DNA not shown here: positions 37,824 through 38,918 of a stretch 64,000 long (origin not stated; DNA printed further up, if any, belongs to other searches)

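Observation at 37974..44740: Membrane-anchored DsbA-like oxidoreductase encoded directly next to a 1977-aa Cys/Trp-rich, sequon-saturated giant surface protein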

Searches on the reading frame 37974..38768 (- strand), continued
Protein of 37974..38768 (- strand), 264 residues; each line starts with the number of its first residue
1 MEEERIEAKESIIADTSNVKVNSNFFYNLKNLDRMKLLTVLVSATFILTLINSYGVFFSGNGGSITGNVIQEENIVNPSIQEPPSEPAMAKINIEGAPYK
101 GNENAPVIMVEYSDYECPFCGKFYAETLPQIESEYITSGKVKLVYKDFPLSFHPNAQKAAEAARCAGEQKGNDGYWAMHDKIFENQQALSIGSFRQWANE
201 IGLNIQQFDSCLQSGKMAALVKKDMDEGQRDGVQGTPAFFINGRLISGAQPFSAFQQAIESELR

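Call 70: search_solved_structures(query=window:37974-38768:-, max_evalue=0.001, show_alignments=2)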
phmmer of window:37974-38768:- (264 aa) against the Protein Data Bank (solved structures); distinct sequences matched with E-value up to 0.001: 25.
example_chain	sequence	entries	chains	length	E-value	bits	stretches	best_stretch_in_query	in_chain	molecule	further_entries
4pwp_A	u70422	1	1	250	4.6e-22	81.8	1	100-264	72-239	DsbA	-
4pwo_A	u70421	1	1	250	1.4e-21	80.3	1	101-264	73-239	DsbA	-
7unn_A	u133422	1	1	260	1.5e-21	80.2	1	101-264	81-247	Thioredoxin domain-containing protein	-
3eu3_A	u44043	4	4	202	2.5e-21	79.4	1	88-264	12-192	BdbD | Disulfide bond formation protein D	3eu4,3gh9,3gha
7uno_A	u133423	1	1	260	3.7e-20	75.6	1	101-264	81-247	Thioredoxin domain-containing protein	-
3gyk_A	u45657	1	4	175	6.5e-16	61.7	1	93-260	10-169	27kDa outer membrane protein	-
3f4r_A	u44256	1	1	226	5.1e-12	48.9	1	76-242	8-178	Putative uncharacterized protein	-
3f4s_A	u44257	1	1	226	2.4e-11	46.7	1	76-242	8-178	Putative uncharacterized protein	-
4n30_A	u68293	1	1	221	2.8e-10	43.2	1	101-242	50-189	Protein disulfide isomerase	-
3f4t_A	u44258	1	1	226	6.1e-10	42.1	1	76-241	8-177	Putative uncharacterized protein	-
6eez_A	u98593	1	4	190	8.6e-10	41.6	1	97-259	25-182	DsbA-like disulfide oxidoreductase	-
6nen_A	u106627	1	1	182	4.8e-09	39.2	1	92-261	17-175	Copper resistance protein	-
6mhh_A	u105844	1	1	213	5.4e-09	39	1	90-261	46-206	Metal resistance protein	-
4xvw_A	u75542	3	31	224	9.1e-09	38.3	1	92-261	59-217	DsbA-like protein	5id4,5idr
4gxz_A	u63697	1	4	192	2.1e-08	37.1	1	91-262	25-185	Suppression of copper sensitivity protein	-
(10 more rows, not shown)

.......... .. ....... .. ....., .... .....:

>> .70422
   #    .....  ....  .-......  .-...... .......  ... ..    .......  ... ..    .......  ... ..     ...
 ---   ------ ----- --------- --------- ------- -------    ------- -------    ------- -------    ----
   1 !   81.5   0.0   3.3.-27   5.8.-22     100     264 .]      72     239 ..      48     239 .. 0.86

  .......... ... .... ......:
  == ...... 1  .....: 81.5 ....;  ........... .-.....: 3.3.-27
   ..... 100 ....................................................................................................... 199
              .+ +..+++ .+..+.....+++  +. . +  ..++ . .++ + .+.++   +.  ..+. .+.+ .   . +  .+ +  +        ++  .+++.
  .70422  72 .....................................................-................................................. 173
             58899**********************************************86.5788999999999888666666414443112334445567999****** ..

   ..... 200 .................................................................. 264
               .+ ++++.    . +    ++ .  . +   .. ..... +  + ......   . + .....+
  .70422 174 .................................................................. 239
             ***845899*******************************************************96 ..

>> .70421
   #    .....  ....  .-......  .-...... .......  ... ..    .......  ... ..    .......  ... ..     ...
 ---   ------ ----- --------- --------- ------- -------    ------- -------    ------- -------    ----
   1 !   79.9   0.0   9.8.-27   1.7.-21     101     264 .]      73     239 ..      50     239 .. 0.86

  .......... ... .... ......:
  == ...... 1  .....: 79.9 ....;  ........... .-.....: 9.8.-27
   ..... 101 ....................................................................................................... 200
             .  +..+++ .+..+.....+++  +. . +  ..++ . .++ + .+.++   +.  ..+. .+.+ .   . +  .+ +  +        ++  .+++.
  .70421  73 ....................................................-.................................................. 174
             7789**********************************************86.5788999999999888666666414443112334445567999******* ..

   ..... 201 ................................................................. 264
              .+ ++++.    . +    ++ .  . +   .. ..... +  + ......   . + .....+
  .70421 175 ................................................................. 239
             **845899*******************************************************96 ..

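Call 75: find_related_loci(query=window:37974-38768:-, collection=metagenome_contigs, flank=8000)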
Query window:37974-38768:- (264 aa) in metagenome_contigs; peptide patterns used: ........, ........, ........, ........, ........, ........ (x = any residue, [..] = any of these).
442 stretches matched a pattern; 150 encode a relative of the query (tblastn E <= 1e-3); the best 80 are kept; 80 distinct loci.
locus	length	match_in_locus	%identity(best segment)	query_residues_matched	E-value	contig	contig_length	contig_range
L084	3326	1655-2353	51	24-263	3e-76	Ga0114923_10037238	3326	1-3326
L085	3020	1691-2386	51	38-263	1e-74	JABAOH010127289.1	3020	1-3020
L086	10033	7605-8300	51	38-263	6e-74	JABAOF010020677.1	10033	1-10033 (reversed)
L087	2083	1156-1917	43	26-263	4e-72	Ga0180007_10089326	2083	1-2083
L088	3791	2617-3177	55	77-263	2e-68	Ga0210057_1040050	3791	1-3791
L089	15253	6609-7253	46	33-263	3e-66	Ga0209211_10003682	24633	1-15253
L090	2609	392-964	58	66-263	8e-67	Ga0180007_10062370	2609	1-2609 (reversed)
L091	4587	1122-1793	48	29-262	7e-66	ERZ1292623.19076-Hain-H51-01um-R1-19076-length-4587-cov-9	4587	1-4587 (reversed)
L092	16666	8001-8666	43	29-263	1e-65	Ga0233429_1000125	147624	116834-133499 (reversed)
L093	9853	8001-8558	61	76-262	1e-65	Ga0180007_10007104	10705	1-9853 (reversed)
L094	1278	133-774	46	44-263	1e-69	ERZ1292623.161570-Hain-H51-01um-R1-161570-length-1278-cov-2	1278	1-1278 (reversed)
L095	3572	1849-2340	57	101-264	3e-64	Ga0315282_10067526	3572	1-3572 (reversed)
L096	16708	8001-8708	46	28-263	4e-64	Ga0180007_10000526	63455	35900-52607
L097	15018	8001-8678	48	39-263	7e-64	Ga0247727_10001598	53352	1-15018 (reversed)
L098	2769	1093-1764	45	28-263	4e-64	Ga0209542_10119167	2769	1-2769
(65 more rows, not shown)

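Call 80: find_encoding_contigs(protein=P0124, flank=3000, max_places=3)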
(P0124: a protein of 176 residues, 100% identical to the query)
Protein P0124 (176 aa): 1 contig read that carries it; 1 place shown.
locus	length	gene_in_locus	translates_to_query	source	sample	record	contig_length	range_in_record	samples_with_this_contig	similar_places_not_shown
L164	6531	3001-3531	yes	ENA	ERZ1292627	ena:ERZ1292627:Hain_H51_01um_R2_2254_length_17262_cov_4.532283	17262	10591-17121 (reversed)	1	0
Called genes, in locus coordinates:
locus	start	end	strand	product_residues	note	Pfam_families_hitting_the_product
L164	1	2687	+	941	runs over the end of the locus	?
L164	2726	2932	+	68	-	-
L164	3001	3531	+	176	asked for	PF13462:Thioredoxin_4, PF13098:Thioredoxin_2 (weak), PF01323:DSBA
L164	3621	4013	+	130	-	PF01934:HepT-like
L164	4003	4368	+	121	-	PF01909:NTP_transf_2, PF22600:MTPAP-like_central (weak), PF18765:Polbeta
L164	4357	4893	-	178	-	PF13489:Methyltransf_23 (weak), PF03602:Cons_hypoth95 (faint), PF05175:MTS, PF06325:PrmA, PF13847:Methyltransf_31, PF08241:Methyltransf_11 (weak), PF13649:Methyltransf_25 (weak), PF07669:Eco57I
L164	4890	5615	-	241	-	-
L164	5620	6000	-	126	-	-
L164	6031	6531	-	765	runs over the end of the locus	PF13229:Beta_helix, PF05048:NosD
